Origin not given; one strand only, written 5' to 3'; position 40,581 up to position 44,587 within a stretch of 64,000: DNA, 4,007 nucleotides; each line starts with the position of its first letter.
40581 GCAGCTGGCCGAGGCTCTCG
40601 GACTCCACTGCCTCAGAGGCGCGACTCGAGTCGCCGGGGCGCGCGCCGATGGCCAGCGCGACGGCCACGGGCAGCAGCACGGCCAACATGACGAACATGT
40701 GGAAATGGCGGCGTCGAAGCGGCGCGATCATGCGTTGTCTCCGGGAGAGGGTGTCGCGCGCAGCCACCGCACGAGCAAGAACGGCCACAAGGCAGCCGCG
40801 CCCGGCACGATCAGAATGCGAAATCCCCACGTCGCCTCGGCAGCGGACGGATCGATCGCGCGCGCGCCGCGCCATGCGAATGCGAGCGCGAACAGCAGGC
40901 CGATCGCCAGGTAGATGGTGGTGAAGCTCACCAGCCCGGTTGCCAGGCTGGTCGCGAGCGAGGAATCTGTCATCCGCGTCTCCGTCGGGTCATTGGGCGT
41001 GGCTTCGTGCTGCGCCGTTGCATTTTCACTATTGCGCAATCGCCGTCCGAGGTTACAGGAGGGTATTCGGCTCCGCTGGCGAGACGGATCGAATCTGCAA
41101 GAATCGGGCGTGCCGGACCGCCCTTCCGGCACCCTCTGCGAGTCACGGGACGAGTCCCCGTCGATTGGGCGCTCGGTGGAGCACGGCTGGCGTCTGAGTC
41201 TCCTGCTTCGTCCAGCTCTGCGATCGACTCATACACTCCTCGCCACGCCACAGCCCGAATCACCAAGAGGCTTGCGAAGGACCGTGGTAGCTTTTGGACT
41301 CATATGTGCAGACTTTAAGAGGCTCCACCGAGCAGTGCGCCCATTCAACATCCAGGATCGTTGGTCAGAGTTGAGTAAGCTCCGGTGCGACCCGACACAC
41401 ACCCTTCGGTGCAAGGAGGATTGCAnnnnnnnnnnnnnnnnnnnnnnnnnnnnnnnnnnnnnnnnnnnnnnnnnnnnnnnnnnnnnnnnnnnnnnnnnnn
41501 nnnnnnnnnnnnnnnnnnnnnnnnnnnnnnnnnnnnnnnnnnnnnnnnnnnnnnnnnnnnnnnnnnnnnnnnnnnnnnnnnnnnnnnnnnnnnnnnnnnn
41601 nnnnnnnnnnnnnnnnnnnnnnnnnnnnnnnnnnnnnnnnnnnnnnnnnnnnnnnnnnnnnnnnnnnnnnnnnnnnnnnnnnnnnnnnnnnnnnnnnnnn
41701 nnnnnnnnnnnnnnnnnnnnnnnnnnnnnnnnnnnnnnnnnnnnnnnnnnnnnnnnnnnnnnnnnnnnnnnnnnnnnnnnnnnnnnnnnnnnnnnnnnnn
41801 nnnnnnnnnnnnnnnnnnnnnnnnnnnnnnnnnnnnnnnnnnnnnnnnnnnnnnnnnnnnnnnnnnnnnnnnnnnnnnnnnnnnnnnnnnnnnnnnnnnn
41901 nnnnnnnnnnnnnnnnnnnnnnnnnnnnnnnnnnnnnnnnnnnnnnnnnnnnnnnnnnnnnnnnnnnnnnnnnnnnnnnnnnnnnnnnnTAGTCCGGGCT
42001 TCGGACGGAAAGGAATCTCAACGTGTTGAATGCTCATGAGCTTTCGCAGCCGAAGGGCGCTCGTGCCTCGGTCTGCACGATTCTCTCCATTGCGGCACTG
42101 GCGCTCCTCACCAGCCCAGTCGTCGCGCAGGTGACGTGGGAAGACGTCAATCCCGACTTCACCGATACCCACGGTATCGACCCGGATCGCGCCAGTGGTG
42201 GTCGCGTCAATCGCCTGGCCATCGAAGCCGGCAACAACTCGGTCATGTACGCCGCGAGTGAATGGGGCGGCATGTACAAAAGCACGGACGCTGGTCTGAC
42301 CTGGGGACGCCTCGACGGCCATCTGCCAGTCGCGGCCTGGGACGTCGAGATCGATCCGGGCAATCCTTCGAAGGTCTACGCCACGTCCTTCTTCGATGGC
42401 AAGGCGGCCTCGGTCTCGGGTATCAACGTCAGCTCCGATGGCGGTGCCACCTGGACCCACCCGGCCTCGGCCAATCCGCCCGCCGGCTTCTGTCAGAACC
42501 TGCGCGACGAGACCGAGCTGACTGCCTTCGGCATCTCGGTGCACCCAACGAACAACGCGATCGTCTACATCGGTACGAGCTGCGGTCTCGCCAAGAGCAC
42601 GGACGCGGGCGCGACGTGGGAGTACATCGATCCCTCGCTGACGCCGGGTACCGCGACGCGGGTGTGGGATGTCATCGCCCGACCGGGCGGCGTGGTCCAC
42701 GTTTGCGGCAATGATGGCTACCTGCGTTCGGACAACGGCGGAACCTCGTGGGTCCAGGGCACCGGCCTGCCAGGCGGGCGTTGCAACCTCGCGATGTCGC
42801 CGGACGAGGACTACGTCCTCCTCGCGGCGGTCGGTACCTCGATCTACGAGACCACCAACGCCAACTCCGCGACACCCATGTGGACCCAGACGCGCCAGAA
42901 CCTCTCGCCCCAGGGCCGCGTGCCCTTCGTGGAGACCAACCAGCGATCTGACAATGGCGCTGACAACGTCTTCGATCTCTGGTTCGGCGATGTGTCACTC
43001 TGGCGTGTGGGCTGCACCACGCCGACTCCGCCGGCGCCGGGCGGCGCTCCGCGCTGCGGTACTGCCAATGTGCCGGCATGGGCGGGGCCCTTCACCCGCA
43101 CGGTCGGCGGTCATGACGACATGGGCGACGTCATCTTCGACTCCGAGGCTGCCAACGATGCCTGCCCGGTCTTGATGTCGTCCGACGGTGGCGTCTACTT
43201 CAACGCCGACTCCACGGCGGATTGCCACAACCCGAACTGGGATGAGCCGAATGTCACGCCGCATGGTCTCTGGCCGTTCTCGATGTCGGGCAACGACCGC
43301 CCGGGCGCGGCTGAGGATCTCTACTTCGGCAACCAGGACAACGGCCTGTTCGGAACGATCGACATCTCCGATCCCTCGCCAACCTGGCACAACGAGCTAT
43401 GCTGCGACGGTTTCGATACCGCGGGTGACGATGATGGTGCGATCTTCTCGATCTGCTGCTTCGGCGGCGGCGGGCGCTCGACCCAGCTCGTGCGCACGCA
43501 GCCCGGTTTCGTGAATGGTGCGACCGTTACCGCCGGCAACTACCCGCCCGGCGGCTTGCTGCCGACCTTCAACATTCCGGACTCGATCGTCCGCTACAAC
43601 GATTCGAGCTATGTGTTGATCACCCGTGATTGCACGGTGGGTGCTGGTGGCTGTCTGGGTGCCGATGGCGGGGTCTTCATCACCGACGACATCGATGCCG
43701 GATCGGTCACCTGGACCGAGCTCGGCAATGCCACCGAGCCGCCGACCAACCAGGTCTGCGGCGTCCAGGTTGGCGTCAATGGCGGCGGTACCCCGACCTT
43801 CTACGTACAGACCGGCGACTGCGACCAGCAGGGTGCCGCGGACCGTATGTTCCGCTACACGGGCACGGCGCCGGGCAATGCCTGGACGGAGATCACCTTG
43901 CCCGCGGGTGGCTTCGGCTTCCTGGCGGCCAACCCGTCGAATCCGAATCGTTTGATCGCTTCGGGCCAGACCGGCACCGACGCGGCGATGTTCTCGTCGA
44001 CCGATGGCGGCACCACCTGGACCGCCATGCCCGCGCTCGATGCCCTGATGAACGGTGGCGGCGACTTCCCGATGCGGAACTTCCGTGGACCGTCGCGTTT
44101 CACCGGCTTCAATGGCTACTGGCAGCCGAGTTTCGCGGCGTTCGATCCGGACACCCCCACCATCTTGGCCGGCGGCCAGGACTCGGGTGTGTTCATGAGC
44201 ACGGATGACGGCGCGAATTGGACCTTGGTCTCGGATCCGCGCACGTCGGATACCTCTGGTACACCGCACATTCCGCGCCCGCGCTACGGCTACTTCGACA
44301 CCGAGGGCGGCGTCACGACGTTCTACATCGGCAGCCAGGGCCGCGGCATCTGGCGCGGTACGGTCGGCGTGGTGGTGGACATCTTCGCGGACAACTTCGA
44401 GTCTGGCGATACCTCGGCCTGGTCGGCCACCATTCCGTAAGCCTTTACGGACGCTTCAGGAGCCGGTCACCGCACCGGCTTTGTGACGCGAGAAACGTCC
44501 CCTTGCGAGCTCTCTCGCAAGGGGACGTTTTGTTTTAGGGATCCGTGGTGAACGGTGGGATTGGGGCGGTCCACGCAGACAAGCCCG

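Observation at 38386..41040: Four-gene coupled operon around a ferric-reductase-TM::Rieske fusion, a possible transmembrane electron-export module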

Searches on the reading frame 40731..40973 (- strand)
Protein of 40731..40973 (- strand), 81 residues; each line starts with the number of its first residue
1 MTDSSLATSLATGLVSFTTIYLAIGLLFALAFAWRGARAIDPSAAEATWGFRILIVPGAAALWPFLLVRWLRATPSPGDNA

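Call 4: search_protein_families(library=pfam, proteins=[window:40731-40973:-], max_evalue=0.1)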
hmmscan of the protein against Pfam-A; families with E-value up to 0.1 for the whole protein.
window:40731-40973:- (81 aa): 0 families

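Call 5: search_protein_families(library=ncbifam, proteins=[window:40731-40973:-], max_evalue=0.1)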
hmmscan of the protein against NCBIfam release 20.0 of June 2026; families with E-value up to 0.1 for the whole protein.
window:40731-40973:- (81 aa): 0 families

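Call 57: list_cluster_members(proteins=[P0001, P0121, P0241, window:40731-40973:-, P0056, P0091, P0013])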
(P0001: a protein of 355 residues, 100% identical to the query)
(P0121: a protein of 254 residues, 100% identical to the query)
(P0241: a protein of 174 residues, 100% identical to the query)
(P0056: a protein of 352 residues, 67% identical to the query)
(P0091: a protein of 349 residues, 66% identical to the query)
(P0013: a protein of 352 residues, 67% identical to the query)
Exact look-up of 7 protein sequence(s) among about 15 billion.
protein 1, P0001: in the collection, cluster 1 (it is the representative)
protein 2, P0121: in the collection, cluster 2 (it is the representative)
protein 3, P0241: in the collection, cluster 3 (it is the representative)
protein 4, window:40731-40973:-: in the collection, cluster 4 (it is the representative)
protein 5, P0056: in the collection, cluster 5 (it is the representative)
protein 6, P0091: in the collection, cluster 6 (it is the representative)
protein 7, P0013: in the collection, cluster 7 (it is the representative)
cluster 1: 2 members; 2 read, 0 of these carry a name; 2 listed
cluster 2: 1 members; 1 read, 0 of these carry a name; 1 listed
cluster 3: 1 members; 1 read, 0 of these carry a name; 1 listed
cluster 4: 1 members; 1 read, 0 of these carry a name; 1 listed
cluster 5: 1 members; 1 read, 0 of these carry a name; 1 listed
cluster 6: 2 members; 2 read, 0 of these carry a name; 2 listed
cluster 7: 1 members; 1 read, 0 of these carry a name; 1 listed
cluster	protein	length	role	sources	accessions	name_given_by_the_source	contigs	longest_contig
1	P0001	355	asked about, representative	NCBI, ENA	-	-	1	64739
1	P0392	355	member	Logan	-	-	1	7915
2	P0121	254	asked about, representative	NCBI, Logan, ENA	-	-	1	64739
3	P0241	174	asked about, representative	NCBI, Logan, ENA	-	-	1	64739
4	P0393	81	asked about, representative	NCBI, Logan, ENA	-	-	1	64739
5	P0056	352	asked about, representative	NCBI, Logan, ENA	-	-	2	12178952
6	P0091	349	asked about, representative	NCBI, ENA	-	-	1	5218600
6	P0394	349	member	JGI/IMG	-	-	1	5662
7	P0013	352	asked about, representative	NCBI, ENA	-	-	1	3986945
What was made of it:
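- Checked: The same four products, with identical boundaries, exist in public protein collections (call 57).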

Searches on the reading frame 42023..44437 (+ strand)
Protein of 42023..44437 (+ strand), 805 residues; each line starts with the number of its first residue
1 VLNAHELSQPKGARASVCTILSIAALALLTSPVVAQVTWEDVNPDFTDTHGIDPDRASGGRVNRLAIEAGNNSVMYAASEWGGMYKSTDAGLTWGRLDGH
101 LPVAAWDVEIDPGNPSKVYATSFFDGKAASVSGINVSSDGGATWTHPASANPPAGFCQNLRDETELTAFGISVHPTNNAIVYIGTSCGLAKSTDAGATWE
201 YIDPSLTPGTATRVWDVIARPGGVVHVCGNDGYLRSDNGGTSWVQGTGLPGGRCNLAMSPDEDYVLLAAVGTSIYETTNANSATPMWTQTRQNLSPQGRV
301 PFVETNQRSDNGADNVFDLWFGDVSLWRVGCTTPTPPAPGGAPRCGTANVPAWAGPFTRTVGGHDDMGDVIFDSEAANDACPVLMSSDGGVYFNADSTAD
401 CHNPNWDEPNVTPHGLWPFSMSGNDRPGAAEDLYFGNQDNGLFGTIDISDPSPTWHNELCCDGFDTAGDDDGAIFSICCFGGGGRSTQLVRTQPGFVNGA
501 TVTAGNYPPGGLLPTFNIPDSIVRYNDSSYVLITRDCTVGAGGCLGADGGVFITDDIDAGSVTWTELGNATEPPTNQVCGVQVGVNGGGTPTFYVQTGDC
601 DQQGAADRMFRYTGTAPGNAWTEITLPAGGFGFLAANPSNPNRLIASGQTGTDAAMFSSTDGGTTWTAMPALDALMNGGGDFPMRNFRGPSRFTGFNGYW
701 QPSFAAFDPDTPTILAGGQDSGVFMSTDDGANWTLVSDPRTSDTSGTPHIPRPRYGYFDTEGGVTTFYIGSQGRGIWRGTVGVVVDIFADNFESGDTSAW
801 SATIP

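Call 4: search_protein_families(library=pfam, proteins=[window:42023-44437:+], max_evalue=0.1)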
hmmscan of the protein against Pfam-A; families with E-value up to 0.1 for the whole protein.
window:42023-44437:+ (805 aa): 4 families
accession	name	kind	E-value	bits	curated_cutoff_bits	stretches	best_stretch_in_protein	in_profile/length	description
PF15902.12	Sortilin-Vps10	-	5.8e-09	35.7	33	0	61-146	24-111/446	Sortilin, neurotensin receptor 3,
PF02012.26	BNR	-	3.5e-07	29.6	27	0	659-667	3-11/12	BNR/Asp-box repeat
PF24316.1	Tli3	-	0.0022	18.8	27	0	638-669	68-99/129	T6SS Tli3 immunity protein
PF13810.12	DUF4185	-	0.0022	17.7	39.5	0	131-160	126-155/309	Domain of unknown function (DUF4185)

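Call 5: search_protein_families(library=ncbifam, proteins=[window:42023-44437:+], max_evalue=0.1)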
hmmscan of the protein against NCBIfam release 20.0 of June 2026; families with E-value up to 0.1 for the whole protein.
window:42023-44437:+ (805 aa): 2 families
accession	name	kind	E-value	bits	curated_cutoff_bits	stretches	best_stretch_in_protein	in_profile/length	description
NF045728.1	glycosyl_F510_1955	equivalog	2.8e-30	105.4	175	5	65-150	98-176/246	F510_1955 family glycosylhydrolase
NF010237.0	PRK13684.1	equivalog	6.8e-06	25.3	326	0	612-673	239-299/334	photosynthesis system II assembly factor Ycf48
